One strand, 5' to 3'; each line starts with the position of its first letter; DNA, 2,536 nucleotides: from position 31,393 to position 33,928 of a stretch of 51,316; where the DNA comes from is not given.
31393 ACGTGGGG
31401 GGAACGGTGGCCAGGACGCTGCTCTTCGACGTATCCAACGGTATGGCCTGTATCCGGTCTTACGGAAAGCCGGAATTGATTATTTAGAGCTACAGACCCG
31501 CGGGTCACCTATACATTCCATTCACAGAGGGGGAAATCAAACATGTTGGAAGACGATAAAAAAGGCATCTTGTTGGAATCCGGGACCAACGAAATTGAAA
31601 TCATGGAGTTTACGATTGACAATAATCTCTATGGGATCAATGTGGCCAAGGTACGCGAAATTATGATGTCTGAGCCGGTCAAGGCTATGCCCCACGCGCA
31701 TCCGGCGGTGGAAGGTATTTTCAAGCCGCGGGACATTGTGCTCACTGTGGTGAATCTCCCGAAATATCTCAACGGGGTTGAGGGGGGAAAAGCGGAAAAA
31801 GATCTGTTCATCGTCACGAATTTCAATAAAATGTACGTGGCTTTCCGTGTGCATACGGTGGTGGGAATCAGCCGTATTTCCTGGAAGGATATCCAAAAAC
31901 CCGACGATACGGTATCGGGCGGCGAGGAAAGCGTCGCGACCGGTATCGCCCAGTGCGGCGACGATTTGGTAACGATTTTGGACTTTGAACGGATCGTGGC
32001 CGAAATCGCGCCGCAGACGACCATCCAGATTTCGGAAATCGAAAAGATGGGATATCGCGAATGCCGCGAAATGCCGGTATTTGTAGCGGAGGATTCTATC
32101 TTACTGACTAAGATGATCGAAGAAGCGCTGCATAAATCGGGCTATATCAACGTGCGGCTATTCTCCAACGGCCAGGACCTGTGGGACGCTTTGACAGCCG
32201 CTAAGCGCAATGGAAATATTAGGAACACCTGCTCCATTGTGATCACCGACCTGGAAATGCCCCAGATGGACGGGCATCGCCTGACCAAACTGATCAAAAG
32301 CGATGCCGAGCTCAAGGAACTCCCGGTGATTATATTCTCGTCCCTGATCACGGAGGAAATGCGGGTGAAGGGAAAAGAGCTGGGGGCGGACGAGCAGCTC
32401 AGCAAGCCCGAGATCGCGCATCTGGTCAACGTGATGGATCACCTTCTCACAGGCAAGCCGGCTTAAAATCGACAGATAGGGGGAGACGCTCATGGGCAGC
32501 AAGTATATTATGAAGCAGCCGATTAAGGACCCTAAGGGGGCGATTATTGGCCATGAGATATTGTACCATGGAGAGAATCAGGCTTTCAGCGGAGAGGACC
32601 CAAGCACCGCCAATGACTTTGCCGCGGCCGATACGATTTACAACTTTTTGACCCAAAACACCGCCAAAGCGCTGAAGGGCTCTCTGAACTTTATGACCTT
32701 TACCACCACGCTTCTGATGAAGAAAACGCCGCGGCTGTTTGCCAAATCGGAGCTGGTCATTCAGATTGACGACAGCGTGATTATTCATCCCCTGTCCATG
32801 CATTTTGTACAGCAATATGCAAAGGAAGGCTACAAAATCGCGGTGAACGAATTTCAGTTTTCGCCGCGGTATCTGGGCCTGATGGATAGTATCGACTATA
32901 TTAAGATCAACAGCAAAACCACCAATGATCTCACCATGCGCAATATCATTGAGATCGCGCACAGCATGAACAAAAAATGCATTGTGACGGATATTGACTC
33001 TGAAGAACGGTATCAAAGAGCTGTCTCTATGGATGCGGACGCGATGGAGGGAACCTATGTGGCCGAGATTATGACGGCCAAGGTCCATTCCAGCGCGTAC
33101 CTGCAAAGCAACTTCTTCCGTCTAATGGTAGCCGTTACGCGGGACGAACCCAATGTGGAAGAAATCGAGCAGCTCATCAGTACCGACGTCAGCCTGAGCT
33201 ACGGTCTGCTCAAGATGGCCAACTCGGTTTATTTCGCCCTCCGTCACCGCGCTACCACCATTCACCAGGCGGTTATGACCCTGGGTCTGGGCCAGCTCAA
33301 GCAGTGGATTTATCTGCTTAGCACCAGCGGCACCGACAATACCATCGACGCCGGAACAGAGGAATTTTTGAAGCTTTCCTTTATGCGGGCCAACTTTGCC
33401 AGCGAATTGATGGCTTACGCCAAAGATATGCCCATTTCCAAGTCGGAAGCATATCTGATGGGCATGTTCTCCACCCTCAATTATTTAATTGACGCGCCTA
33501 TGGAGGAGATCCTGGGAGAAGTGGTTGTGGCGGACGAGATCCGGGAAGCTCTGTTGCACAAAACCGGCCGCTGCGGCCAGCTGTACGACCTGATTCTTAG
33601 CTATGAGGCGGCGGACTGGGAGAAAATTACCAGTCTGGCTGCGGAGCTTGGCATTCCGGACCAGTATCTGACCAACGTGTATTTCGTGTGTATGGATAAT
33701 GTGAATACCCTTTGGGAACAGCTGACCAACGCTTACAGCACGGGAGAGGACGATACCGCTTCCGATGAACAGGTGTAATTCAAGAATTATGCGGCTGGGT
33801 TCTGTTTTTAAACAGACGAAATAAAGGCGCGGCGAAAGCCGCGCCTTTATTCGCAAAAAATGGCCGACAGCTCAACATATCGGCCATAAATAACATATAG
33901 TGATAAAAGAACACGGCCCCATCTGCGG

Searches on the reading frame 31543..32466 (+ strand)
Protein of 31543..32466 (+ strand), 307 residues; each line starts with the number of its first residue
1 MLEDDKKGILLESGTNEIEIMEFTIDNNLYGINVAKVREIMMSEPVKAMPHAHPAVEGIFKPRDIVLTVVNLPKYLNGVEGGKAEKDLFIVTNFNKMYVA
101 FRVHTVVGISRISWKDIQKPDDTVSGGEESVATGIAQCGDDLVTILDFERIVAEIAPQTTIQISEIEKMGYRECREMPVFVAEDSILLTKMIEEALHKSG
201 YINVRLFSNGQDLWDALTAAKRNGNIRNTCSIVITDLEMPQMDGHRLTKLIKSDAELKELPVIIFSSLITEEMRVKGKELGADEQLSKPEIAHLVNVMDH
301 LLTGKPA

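Call 3: search_protein_families(library=pfam, proteins=[window:31543-32466:+], max_evalue=0.01)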
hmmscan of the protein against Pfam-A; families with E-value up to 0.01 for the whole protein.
window:31543-32466:+ (307 aa): 2 families
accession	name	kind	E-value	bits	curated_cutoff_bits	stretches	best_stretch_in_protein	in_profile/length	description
PF01584.24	CheW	-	1.2e-27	96.7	23.5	1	20-154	2-136/138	CheW-like domain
PF00072.30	Response_reg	-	3.1e-19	69.6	30.2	1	179-294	1-106/111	Response regulator receiver domain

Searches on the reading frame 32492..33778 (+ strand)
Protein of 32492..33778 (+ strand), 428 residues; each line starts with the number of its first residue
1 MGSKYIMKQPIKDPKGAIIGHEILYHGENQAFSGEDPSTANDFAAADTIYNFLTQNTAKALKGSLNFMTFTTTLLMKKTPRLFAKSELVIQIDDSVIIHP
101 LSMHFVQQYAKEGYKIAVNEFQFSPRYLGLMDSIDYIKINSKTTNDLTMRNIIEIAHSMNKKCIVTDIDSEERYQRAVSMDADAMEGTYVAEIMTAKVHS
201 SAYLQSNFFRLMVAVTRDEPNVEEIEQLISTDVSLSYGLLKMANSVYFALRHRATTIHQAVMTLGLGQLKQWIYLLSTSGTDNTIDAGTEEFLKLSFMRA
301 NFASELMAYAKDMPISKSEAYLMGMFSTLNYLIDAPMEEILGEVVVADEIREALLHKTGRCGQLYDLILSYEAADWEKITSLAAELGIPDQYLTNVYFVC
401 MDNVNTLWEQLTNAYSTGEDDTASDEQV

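Call 3: search_protein_families(library=pfam, proteins=[window:32492-33778:+], max_evalue=0.01)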
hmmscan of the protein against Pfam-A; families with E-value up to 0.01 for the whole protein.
window:32492-33778:+ (428 aa): 2 families
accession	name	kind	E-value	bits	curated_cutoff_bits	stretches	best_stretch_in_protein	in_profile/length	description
PF08668.18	HDOD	-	5.9e-20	72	22.9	1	206-333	6-134/196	HDOD domain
PF00563.25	EAL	-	1.9e-10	40.9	31.3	1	82-192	113-235/236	EAL domain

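Call 4: search_protein_families(library=ncbifam, proteins=[window:32492-33778:+], max_evalue=0.01)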
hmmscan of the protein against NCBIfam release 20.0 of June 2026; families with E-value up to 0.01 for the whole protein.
window:32492-33778:+ (428 aa): 0 families

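Call 54: search_solved_structures(query=window:32492-33778:+, max_evalue=0.01, show_alignments=2)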
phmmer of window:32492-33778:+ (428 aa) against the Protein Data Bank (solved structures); distinct sequences matched with E-value up to 0.01: 2.
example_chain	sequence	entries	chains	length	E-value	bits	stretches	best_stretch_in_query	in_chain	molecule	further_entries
1vqr_A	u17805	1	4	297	0.00026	23.5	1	210-287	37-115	hypothetical protein Cj0248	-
3m1t_A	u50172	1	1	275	0.0017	20.8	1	198-333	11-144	Putative phosphohydrolase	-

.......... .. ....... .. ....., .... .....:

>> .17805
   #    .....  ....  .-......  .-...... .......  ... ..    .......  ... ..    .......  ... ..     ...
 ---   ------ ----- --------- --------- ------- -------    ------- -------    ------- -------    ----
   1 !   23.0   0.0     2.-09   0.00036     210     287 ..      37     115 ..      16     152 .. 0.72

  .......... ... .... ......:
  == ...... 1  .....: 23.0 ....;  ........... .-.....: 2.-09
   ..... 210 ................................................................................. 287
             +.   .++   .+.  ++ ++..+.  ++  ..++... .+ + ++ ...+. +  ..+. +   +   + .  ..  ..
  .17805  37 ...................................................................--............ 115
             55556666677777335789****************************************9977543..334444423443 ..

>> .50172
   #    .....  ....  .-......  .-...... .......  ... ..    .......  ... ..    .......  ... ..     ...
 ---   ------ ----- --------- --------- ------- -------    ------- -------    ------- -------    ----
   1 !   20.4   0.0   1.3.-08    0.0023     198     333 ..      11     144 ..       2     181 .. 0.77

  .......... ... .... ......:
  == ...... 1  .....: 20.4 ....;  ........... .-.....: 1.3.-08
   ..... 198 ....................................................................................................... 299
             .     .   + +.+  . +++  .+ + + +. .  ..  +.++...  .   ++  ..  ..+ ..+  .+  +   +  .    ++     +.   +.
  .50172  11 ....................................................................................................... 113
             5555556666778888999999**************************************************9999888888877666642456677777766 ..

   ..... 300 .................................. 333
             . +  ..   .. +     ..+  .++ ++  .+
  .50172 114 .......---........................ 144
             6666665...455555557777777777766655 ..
